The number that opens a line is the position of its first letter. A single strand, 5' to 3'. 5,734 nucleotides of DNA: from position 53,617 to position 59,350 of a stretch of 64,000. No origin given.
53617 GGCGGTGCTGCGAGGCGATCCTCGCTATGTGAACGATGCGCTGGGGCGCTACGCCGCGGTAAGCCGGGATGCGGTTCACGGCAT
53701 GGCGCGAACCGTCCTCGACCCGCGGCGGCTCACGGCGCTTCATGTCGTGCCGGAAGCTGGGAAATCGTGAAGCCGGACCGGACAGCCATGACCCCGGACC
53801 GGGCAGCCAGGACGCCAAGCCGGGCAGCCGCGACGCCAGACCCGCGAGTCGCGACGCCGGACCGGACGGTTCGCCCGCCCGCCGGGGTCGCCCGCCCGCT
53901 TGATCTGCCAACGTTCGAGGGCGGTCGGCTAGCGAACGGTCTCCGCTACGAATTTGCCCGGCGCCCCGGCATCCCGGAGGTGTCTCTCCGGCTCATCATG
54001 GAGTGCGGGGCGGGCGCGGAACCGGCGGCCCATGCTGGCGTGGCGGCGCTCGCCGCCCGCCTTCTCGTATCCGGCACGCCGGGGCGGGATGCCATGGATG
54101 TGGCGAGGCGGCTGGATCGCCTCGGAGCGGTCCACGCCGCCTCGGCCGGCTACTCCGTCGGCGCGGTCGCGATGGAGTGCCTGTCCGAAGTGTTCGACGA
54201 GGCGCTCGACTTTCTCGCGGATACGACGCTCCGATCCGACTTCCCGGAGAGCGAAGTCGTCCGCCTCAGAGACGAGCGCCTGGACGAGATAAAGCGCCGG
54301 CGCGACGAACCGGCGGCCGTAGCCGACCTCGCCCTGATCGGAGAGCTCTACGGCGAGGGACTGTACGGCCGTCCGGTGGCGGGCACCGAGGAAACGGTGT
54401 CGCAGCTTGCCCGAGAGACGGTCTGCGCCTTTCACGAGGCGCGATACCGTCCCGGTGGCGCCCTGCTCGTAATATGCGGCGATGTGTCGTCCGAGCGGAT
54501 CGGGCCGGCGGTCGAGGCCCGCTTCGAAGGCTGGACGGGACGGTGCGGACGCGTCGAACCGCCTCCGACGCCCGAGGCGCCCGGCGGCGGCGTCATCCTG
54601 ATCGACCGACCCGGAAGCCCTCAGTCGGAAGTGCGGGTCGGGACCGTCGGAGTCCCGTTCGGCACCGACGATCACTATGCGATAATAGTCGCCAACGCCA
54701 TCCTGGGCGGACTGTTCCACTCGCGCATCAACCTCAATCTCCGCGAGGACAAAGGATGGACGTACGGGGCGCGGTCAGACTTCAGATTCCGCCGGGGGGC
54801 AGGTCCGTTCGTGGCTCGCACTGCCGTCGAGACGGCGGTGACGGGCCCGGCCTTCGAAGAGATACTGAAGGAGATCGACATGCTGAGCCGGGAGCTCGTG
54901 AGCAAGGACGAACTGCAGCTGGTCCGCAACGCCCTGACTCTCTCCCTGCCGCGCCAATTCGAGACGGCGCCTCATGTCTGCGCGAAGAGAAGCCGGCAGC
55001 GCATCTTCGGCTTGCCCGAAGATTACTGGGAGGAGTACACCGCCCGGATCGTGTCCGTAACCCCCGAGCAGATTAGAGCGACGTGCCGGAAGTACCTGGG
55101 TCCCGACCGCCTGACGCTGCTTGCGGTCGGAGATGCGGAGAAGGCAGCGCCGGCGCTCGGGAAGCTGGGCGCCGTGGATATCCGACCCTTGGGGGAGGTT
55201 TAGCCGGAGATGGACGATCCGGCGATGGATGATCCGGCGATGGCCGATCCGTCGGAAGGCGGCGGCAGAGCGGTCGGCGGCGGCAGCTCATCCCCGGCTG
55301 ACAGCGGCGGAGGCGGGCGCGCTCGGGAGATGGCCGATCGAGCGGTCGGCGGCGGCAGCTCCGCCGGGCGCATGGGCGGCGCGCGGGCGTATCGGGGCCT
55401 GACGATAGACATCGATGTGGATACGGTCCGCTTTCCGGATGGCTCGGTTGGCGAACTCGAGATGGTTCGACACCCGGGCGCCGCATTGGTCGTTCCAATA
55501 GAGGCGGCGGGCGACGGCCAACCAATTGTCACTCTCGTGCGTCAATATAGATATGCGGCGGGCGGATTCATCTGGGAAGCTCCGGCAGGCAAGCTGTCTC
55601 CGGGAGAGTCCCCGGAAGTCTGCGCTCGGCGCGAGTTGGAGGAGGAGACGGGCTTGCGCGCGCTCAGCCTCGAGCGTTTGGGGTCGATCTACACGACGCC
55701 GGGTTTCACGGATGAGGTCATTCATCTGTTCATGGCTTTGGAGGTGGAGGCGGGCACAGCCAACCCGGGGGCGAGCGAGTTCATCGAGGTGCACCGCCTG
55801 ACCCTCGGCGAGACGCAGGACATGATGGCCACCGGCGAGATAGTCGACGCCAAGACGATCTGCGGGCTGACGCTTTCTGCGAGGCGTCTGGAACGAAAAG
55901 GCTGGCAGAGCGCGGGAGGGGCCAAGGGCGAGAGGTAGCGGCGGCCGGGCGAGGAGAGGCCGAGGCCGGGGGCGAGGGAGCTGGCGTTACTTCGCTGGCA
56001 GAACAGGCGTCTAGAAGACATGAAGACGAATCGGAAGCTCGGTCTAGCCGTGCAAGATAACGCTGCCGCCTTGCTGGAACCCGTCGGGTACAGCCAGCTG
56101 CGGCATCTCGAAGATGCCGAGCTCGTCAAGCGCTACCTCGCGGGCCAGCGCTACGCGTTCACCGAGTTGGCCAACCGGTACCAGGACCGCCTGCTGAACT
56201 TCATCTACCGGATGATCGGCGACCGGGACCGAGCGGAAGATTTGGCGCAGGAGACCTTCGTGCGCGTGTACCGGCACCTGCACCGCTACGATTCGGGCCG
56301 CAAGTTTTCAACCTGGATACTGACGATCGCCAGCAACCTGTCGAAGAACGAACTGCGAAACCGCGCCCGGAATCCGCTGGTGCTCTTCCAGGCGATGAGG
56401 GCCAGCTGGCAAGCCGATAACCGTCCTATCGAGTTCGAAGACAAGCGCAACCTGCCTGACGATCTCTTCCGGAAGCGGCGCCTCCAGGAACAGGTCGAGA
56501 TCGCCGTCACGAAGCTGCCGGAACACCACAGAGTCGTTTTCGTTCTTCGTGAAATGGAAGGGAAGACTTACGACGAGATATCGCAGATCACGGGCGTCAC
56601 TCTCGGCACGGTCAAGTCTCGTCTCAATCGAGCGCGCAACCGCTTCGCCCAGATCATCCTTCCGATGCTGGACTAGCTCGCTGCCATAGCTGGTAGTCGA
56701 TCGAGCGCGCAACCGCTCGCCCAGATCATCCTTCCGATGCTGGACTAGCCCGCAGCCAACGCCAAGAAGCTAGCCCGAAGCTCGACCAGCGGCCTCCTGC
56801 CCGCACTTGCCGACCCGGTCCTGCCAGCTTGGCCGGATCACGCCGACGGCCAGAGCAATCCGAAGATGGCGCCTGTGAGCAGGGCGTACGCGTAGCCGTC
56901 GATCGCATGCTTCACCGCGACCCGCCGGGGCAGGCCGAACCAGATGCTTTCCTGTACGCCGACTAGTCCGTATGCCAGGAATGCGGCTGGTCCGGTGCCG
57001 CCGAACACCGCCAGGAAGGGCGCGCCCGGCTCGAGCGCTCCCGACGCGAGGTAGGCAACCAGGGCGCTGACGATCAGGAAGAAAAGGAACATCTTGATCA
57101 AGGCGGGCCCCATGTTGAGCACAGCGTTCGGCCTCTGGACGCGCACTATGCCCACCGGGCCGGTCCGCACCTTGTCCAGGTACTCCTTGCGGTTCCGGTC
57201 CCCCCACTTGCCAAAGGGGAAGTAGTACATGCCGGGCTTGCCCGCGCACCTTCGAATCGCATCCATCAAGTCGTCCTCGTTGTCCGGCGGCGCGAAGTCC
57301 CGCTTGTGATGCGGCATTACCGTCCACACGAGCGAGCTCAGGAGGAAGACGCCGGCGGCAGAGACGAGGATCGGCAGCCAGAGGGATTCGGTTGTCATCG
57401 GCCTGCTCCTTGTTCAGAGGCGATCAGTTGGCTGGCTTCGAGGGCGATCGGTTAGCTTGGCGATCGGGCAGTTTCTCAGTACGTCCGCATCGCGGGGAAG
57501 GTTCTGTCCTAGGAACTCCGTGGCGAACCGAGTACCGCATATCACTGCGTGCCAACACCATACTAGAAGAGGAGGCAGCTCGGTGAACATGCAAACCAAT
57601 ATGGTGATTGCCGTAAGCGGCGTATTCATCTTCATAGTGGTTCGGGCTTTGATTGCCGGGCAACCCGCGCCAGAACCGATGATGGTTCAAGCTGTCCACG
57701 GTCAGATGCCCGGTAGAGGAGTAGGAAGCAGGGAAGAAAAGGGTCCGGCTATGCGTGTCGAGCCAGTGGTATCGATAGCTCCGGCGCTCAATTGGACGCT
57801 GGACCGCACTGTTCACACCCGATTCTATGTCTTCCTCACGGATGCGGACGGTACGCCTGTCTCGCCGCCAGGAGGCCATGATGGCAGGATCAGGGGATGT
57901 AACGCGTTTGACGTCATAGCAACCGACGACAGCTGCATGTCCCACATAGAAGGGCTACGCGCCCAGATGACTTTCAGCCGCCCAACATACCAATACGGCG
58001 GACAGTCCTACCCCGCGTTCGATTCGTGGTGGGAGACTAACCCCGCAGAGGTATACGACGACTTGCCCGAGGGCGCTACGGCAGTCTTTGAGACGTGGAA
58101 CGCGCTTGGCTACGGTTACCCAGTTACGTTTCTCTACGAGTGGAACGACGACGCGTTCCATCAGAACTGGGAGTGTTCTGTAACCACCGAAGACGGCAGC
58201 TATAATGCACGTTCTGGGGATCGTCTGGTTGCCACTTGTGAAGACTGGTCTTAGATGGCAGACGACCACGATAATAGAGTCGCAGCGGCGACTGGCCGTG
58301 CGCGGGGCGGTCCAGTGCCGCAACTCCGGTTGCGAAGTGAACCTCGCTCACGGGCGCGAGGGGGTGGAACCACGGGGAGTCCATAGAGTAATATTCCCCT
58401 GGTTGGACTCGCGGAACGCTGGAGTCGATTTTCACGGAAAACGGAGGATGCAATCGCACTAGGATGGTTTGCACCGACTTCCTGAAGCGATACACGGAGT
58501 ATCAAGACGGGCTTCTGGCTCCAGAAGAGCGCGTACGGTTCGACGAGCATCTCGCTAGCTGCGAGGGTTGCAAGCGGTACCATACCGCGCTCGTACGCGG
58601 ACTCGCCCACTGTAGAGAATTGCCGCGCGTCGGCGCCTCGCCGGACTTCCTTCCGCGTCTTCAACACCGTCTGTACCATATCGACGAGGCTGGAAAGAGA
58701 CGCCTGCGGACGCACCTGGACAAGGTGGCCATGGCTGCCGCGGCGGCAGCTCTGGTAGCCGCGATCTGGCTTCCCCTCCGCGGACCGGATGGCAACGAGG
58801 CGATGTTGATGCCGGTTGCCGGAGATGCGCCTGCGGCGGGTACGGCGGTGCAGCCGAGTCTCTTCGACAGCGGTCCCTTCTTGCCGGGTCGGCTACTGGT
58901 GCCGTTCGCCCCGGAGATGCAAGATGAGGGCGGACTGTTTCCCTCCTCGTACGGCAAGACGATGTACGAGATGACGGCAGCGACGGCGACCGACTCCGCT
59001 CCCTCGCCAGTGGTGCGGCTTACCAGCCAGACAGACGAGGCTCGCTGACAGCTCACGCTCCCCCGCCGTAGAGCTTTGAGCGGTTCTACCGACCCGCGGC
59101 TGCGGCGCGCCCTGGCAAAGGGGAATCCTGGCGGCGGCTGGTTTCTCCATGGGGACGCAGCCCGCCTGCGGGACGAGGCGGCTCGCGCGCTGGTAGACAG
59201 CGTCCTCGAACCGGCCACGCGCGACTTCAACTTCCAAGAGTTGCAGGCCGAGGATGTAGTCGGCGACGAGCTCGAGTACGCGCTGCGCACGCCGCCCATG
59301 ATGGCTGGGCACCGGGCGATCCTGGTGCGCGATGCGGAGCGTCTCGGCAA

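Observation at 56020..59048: ECF sigma factor and its ZAS anti-sigma split by a 1.8-kb lower-GC insert; 3' end of the sigma gene duplicated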

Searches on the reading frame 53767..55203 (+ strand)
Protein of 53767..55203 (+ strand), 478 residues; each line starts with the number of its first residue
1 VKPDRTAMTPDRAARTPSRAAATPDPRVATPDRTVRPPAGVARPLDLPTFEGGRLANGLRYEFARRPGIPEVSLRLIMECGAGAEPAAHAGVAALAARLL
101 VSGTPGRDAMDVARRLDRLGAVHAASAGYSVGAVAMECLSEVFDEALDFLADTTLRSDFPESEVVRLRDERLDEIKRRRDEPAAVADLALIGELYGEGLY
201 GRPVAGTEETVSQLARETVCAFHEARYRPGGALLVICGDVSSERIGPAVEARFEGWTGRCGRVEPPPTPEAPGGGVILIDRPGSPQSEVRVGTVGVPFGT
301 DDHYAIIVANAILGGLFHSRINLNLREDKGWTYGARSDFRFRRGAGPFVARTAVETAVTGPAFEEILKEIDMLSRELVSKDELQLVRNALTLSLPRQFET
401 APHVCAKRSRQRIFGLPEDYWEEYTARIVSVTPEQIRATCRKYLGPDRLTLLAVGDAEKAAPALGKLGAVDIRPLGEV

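Call 5: search_protein_families(library=pfam, proteins=[window:53767-55203:+], max_evalue=0.01)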
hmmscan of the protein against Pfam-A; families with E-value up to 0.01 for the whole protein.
window:53767-55203:+ (478 aa): 2 families
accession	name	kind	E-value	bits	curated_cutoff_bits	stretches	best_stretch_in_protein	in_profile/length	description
PF05193.26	Peptidase_M16_C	-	3.3e-29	102.5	23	1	215-390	3-181/181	Peptidase M16 inactive domain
PF00675.25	Peptidase_M16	-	2.8e-13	50.4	22.3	1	68-207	9-148/149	Insulinase (Peptidase family M16)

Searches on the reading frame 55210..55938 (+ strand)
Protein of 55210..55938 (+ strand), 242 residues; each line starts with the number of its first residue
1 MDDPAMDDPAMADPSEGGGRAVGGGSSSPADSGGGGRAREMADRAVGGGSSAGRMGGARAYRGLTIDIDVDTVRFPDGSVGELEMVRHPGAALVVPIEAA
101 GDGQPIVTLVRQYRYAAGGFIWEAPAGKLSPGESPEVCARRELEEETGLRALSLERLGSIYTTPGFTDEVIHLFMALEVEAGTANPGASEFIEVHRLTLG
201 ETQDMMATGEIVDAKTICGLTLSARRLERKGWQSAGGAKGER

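Call 5: search_protein_families(library=pfam, proteins=[window:55210-55938:+], max_evalue=0.01)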
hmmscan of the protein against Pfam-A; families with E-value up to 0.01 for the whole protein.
window:55210-55938:+ (242 aa): 1 family
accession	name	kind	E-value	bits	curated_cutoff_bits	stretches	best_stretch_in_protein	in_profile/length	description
PF00293.34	NUDIX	-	3e-19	69.8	21.1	1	90-202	4-118/134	NUDIX domain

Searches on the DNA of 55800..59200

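Call 36: search_rna_families(source=window, start=55800, end=59200, threshold=evalue, max_evalue=1)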
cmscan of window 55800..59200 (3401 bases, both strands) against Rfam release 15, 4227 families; matches with E-value up to 1: 0.
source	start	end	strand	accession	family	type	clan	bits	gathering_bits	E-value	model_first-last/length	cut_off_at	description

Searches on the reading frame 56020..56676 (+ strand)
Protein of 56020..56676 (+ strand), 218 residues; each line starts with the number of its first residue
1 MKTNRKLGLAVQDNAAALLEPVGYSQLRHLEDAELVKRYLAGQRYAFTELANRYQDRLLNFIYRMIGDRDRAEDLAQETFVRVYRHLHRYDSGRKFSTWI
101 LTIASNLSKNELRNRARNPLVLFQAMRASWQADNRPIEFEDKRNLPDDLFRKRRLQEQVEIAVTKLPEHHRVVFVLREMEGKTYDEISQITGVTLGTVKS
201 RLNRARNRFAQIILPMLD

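Call 5: search_protein_families(library=pfam, proteins=[window:56020-56676:+], max_evalue=0.01)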
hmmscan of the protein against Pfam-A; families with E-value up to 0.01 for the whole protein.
window:56020-56676:+ (218 aa): 6 families
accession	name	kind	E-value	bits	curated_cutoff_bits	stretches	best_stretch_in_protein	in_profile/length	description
PF04542.20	Sigma70_r2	-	1.6e-20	73.1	24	1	50-117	1-70/71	Sigma-70 region 2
PF08281.18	Sigma70_r4_2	-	2.8e-15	56.1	25.7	1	162-208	7-53/54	Sigma-70, region 4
PF04545.22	Sigma70_r4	-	6.4e-10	38.8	24.1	1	165-208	4-47/50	Sigma-70, region 4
PF13384.12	HTH_23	-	0.0015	18.7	24.6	0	171-205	7-41/50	Homeodomain-like domain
PF07638.17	Sigma70_ECF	-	0.0032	17.8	21.1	0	43-211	15-181/185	ECF sigma factor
PF13412.12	HTH_24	-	0.0035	17.3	21.9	0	174-204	10-40/48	Winged helix-turn-helix DNA-binding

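Call 6: find_encoding_contigs(protein=window:56020-56676:+, flank=10000, max_places=10)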
Protein window:56020-56676:+ (218 aa): no gene with exactly this product is on record in the collection.

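Call 20: find_related_loci(query=window:56020-56676:+, collection=genome_contigs, flank=6000)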
Query window:56020-56676:+ (218 aa) in genome_contigs; peptide patterns used: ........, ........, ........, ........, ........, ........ (x = any residue, [..] = any of these).
600 stretches matched a pattern (row limit reached: there are more); 570 encode a relative of the query (tblastn E <= 1e-3); the best 80 are kept; 80 distinct loci.
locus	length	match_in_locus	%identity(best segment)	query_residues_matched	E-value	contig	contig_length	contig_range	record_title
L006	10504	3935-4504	62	29-218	2e-77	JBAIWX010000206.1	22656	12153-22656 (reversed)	MAG: Gemmatimonadales bacterium isolate bin_136 c_000028057523, whole genome shotgun sequence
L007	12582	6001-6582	62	25-218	3e-76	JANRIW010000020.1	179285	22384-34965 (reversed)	MAG: Gemmatimonadales bacterium isolate bins.137 k141_2518680, whole genome shotgun sequence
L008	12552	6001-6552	43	32-206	3e-39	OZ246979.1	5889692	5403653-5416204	MAG: Candidatus Poribacteria bacterium isolate b1f05427-043e-45ba-8b49-4d0e3d1ba290 genome assembly, chromosome: 1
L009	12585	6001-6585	40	32-217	2e-39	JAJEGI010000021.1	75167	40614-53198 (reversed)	MAG: Candidatus Poribacteria bacterium isolate p16x44bins.54 k141_1726877, whole genome shotgun sequence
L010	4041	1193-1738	41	30-209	6e-39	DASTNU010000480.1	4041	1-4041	MAG TPA_asm: Longimicrobium sp. isolate SMAG_U2152 k141_1569798, whole genome shotgun sequence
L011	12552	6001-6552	40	32-206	2e-38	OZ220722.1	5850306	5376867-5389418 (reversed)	MAG: Candidatus Poribacteria bacterium isolate 09e4b887-e8cc-4912-b364-6afc626817b5 genome assembly, chromosome: 1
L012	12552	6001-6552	43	32-206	2e-38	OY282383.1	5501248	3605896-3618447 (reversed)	MAG: uncultured Poribacteria bacterium isolate 7c199f84-8048-4b63-b208-6e17c6421a0a genome assembly, chromosome: 1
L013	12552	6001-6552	43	32-206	7e-38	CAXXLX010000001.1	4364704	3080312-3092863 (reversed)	MAG: Candidatus Poribacteria bacterium isolate 1c23486e-f1bb-4f7c-a5ff-9ffc904aba33 genome assembly, contig: contig_1, w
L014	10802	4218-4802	42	32-217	6e-38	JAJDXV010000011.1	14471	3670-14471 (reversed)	MAG: Candidatus Poribacteria bacterium isolate jk18x27bins.53 k141_816398, whole genome shotgun sequence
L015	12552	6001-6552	40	32-206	6e-38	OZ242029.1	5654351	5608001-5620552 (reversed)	MAG: Candidatus Poribacteria bacterium isolate e47116a6-1c5e-4b36-9515-22f207f5838d genome assembly, chromosome: 1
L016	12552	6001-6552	41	32-206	7e-38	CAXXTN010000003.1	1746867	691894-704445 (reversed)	MAG: Candidatus Poribacteria bacterium isolate 64752d50-abd0-46dd-90db-3fd08d7746be genome assembly, contig: contig_3, w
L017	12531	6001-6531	45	36-206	3e-38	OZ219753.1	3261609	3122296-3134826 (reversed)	MAG: Candidatus Poribacteria bacterium isolate 1eb63393-43b3-4ba7-aba7-ea4ddc7e67a3 genome assembly, chromosome: 4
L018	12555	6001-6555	41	30-214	1e-37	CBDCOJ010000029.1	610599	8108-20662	MAG: Candidatus Poribacteria bacterium isolate dbd3b75f-bfae-4d18-bb17-8f704a16f2b4 genome assembly, contig: contig_29,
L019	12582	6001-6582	37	12-209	2e-37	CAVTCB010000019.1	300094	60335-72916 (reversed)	MAG: uncultured Gemmatimonadales bacterium isolate MFD02360.bin.2.2 genome assembly, contig: contig_6471, whole genome s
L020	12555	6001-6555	40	30-214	2e-37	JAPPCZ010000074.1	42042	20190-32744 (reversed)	MAG: Candidatus Poribacteria bacterium isolate IRC4_bin_14 NODE_812_length_42042_cov_21.2297, whole genome shotgun seque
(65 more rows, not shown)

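Call 52: search_protein_families(library=ncbifam, proteins=[window:56020-56676:+], max_evalue=0.01)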
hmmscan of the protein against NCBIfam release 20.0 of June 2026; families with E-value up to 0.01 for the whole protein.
window:56020-56676:+ (218 aa): 102 families (the best 25 are shown)
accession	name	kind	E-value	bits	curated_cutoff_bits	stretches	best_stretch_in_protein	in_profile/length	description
NF007223.0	PRK09641.1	equivalog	1.4e-39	135.9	209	1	34-209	7-180/187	RNA polymerase sigma factor SigW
NF009166.1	PRK12513.1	equivalog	1.1e-35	123.2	206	1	30-209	7-182/193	RNA polymerase sigma factor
TIGR02939.1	RpoE_Sigma70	equivalog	1.2e-35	123.3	236.15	1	31-217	6-190/190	RNA polymerase sigma factor RpoE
TIGR02948.1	SigW_bacill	equivalog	1.2e-34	120.1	243.1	1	34-208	7-179/187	RNA polymerase sigma factor SigW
NF008888.0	PRK11922.1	equivalog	7.5e-34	117.3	204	1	26-209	11-192/231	RNA polymerase sigma factor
NF007229.0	PRK09647.1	equivalog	1.1e-30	106.6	265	1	46-209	45-198/220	RNA polymerase sigma factor SigE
NF009171.0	PRK12518.1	equivalog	4.5e-30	104.9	208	1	30-211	12-182/191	RNA polymerase sigma factor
NF007225.0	PRK09643.1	equivalog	5.1e-30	104.7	190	1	29-213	11-182/204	RNA polymerase sigma factor SigM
NF007216.0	PRK09638.1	equivalog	5.8e-30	104.4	194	1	30-205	3-166/180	RNA polymerase sigma factor SigY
TIGR02937.1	sigma70-ECF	superfamily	3.8e-29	101.4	42.9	1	46-210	2-162/165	sigma-70 family RNA polymerase sigma factor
TIGR02985.1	Sig70_bacteroi1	subfamily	1.1e-28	100.5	126.4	1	46-209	2-158/162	RNA polymerase sigma-70 factor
NF004113.0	PRK05602.1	equivalog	2.2e-27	96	208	1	26-210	26-198/211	RNA polymerase sigma factor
TIGR02950.1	SigM_subfam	subfamily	3.5e-27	95.2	147.95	1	48-212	3-157/159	RNA polymerase sigma factor, SigM family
NF058625.1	sigma_PG0214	equivalog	2e-26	92.7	130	1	46-210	5-158/170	GFO_1088 family ECF-type sigma factor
NF009174.0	PRK12522.1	equivalog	2.1e-24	86.5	217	1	48-210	6-164/175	RNA polymerase sigma factor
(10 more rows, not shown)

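Call 79: search_solved_structures(query=window:56020-56676:+, max_evalue=1e-10)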
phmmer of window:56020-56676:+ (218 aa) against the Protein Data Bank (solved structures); distinct sequences matched with E-value up to 1e-10: 15.
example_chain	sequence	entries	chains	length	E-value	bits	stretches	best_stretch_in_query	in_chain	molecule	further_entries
5wuq_A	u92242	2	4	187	7.8e-27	97.5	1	36-209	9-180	ECF RNA polymerase sigma factor SigW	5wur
6in7_B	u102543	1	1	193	5.2e-26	94.8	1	29-217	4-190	RNA polymerase sigma-H factor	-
8z6g_B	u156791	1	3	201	5.3e-26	94.8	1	29-217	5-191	RNA polymerase sigma factor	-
9m9d_F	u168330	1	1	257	3.4e-23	85.6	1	46-209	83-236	ECF RNA polymerase sigma factor SigE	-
9m9e_F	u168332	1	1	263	3.6e-23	85.6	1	46-209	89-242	ECF RNA polymerase sigma factor SigE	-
9m98_F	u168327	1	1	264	3.6e-23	85.5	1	46-209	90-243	ECF RNA polymerase sigma factor SigE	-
1or7_A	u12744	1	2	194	3.2e-22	82.4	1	28-216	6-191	RNA polymerase sigma-E factor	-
6jbq_F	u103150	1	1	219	4.1e-22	82.1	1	28-216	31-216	ECF RNA polymerase sigma-E factor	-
6jcy_F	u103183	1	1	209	4.5e-15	59.1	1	55-212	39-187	ECF RNA polymerase sigma factor SigH,ECF RNA polymerase sigma factor SigE,ECF RNA polymera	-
7qh5_A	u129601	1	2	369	1.6e-14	57.3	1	41-208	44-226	RNA polymerase sigma factor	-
5zx2_F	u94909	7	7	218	7.8e-14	55.1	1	55-212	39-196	ECF RNA polymerase sigma factor SigH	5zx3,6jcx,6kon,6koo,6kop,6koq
6dxo_A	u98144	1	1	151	1.4e-13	54.2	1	34-114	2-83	RNA polymerase ECF-subfamily sigma factor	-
5or5_A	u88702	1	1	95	1.6e-13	54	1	29-117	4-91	ECF RNA polymerase sigma-E factor,ECF RNA polymerase sigma factor SigW,ECF RNA polymerase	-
2q1z_A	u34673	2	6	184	1.5e-11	47.6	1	45-211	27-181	RpoE, ECF SigE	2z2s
5uxx_A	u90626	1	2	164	2e-11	47.2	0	162-213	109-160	RNA polymerase sigma factor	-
